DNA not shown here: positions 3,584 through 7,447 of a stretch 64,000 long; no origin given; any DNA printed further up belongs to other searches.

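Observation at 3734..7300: Giant 1188-aa protein with a degenerate SF1-helicase core (pseudo-helicase)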

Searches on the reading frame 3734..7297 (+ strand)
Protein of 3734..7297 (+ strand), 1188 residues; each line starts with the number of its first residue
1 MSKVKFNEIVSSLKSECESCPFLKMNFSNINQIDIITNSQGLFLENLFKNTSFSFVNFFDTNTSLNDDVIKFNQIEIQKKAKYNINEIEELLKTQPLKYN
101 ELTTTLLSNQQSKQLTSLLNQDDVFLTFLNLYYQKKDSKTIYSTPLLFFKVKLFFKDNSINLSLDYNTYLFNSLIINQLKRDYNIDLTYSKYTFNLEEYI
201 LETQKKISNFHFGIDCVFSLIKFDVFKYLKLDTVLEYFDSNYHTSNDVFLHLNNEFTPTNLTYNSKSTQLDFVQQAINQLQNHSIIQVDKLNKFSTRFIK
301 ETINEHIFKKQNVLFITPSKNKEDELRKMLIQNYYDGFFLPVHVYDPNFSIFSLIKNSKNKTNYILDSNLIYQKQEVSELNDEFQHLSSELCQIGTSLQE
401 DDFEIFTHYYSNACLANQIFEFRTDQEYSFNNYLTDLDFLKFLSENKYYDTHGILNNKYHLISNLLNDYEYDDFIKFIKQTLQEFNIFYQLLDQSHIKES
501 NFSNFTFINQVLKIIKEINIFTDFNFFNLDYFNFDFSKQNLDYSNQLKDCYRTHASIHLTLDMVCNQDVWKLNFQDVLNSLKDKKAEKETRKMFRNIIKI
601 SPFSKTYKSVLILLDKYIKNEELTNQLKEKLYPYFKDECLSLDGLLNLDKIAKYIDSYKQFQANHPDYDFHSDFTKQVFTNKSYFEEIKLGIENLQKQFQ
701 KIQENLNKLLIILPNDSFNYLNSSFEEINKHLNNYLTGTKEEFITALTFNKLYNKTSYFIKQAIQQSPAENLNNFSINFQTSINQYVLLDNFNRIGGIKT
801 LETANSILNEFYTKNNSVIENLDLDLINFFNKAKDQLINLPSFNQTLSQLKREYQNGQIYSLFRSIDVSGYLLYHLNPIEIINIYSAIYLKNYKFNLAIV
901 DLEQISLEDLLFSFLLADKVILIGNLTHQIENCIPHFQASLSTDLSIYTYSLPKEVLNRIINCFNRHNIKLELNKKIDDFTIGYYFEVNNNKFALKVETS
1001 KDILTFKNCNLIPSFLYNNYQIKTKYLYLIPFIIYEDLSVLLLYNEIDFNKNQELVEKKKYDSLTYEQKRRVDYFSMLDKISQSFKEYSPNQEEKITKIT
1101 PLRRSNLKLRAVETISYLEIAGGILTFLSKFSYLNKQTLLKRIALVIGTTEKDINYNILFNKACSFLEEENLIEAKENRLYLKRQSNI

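Call 3: search_protein_families(library=pfam, proteins=[window:3734-7297:+], max_evalue=10)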
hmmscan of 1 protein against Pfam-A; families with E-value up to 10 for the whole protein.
window:3734-7297:+ (1188 aa): 1 family
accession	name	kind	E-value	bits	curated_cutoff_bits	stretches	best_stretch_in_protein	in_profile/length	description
PF22317.1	PolB_N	-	0.0013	19.1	27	1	338-370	16-48/54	DNA polymerase II small subunit, N-terminal domain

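Call 4: search_protein_families(library=ncbifam, proteins=[window:3734-7297:+], max_evalue=10)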
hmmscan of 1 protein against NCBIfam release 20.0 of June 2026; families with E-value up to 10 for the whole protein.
window:3734-7297:+ (1188 aa): 0 families

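Call 5: search_solved_structures(query=window:3734-7297:+, max_evalue=10, show_alignments=2)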
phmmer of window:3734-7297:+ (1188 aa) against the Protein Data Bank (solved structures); distinct sequences matched with E-value up to 10: 0.

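Call 6: find_homologous_proteins(query=window:3734-7297:+, max_evalue=0.001)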
Query window:3734-7297:+ (1188 aa): 2 proteins with E <= 0.001 among 8000 candidates.
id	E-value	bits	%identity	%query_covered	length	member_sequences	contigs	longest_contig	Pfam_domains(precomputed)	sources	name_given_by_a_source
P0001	0.0e+0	2546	99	100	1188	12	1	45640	-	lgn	-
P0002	4.4e-238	811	40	99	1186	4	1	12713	PF13195.12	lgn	-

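Call 8: search_protein_families(library=pfam, proteins=[P0002, P0001], max_evalue=10)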
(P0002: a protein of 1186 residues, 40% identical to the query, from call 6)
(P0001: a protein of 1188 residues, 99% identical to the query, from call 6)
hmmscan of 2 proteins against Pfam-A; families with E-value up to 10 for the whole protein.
P0002 (1186 aa): 3 families
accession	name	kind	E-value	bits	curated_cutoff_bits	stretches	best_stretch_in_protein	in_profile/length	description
PF13195.11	DUF4011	-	8.3e-06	26.3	22.2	1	20-177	8-154/158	Protein of unknown function (DUF4011)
PF02960.20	K1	-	0.066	13.8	27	1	1019-1090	41-113/120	K1 glycoprotein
PF23065.1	PH_SMPa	-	0.69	10.6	27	1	571-611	5-44/128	PH domain associated with SMP domain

P0001 (1188 aa): 1 family
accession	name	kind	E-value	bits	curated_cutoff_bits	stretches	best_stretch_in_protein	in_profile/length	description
PF22317.1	PolB_N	-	0.0014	19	27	1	338-370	16-48/54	DNA polymerase II small subunit, N-terminal domain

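Call 11: find_encoding_contigs(protein=P0002, flank=6000, max_places=4)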
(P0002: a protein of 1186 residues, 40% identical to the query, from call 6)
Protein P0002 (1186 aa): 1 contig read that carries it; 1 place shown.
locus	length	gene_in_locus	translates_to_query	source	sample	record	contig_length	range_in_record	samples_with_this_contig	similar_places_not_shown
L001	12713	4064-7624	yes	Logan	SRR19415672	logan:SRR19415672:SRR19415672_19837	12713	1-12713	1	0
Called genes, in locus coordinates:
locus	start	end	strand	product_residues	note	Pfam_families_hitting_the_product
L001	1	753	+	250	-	?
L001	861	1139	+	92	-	PF00166:Cpn10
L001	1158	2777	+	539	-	PF00118:Cpn60_TCP1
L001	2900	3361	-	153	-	PF02502:LacAB_rpiB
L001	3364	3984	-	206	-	PF01300:Sua5_yciO_yrdC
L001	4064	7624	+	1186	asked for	PF13195:DUF4011 (weak)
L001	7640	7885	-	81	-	PF05154:TM2 (weak)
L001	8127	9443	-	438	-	PF02403:Seryl_tRNA_N, PF00587:tRNA-synt_2b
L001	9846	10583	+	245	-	PF04326:SLFN_AlbA_2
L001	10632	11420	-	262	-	PF01695:IstB_IS21, PF00308:Bac_DnaA, PF00004:AAA (weak)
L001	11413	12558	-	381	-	PF00665:rve, PF22483:Mu-transpos_C_2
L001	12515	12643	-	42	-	-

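Call 17: search_protein_families(library=padloc, proteins=[window:3734-7297:+, P0002], max_evalue=10)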
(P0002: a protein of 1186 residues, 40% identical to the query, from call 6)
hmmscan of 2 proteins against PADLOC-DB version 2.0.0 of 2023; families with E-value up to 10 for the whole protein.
window:3734-7297:+ (1188 aa): 0 families

P0002 (1186 aa): 1 family
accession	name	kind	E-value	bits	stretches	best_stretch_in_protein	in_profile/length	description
PDLC01723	typeIV_Cas8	-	0.44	8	1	388-485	157-244/267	Csf1_2_IVA3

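Call 21: find_related_loci(query=A1, collection=genome_contigs, flank=6000)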
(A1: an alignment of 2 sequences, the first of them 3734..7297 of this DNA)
Query A1 (1188 aa) in genome_contigs; peptide patterns used: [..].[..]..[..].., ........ (x = any residue, [..] = any of these).
599 stretches matched a pattern (row limit reached: there are more); 1 encode a relative of the query (tblastn E <= 1e-3); 1 distinct loci.
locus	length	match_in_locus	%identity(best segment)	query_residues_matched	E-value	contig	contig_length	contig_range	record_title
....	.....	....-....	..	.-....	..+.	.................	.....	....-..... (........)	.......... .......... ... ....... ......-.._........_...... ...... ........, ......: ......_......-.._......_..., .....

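Call 22: search_protein_representatives(protein=window:3734-7297:+)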
Query: 1188 residues. Proteins with E-value up to 0.001 (for the whole library): 34; up to 1e-10: 26; up to 1e-30: 15. The best 34 are listed.
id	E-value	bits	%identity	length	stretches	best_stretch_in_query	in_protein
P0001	0.0e+00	2546.2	99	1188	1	1-1188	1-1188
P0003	8.4e-250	848.4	42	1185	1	8-1184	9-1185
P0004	1.5e-208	711.9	38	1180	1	6-1183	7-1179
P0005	5.4e-193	660.3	34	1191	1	8-1184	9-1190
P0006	7.5e-181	620.1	32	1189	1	6-1177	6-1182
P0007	7.6e-171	587.0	29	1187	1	7-1181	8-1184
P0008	1.4e-169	582.7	35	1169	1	8-1184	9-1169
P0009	4.4e-168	577.8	32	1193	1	9-1184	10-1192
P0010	2.4e-161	555.5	31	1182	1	8-1181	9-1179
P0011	1.3e-148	513.4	29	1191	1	10-1182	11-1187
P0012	1.2e-131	457.2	28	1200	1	8-1185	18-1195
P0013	7.2e-125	434.7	29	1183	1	30-1183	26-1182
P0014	1.3e-123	430.6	27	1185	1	8-1184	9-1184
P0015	3.5e-95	336.4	26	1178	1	70-1183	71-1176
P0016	1.7e-41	158.6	37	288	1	904-1184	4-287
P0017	1.8e-28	115.5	23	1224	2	24-1040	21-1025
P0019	1.7e-23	99.1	46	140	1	1062-1181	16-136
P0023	2.5e-19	85.2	21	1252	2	35-782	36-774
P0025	9.0e-14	66.8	20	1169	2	291-783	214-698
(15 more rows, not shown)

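Call 24: search_protein_families(library=pfam, alignment_id=A2, max_evalue=0.01)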
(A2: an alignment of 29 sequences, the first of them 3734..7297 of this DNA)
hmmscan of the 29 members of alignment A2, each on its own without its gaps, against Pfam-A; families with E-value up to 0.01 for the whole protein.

A. member 1, window:3734-7297:+ (1188 aa): 1 family
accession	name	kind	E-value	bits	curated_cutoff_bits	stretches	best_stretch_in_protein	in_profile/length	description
PF22317.1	PolB_N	-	0.0013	19.1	27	0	338-370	16-48/54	DNA polymerase II small subunit, N-terminal domain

B. families by the number of members that match (of 29 scanned): 4 families
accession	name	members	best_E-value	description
PF13195.11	DUF4011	15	1.2e-09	Protein of unknown function (DUF4011)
PF14890.11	Intein_splicing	1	0.0004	Intein splicing domain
PF22317.1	PolB_N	1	0.0013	DNA polymerase II small subunit, N-terminal domain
PF12940.12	RAG1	1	0.0029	Recombination-activation protein 1 (RAG1), recombinase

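Call 25: search_solved_structures(query=A2, max_evalue=10, show_alignments=3)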
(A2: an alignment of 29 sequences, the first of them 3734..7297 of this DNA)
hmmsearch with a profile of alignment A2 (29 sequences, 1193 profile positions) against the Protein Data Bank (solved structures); distinct sequences matched with E-value up to 10: 0.

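Call 28: find_homologous_proteins(query=A2, max_evalue=0.001)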
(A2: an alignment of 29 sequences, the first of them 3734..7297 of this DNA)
Query A2 (29 sequences) (1188 aa, profile of the alignment): 8 proteins with E <= 0.001 among 8000 candidates.
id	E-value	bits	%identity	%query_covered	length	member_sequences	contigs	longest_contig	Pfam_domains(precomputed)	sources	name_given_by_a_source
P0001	0.0e+0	1226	99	100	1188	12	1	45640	-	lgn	-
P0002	0.0e+0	1108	40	99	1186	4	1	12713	PF13195.12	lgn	-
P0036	3.3e-19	86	31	5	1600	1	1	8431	PF13195.12,PF13087.13,PF13086.13,PF13604.13,PF13245.13,PF18741.8,PF09848.16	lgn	-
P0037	6.9e-19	85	29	6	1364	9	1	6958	PF13195.12,PF13087.13,PF13086.13,PF13604.13,PF13245.13,PF18741.8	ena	-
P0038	8.5e-19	85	31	5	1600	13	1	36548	PF13195.12,PF13087.13,PF13086.13,PF13604.13,PF13245.13,PF18741.8,PF09848.16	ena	-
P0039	1.4e-15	74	27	4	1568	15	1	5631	PF13195.12,PF13087.13,PF13086.13,PF13604.13,PF13245.13,PF18741.8,PF09848.16,PF04851.22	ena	-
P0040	2.7e-9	54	25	7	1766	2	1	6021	PF13195.12,PF13087.13,PF13086.13,PF13604.13,PF13245.13,PF18741.8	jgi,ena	-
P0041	5.0e-8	49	28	8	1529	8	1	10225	PF13195.12,PF13087.13,PF13086.13,PF13604.13,PF13245.13,PF18741.8,PF04851.22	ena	-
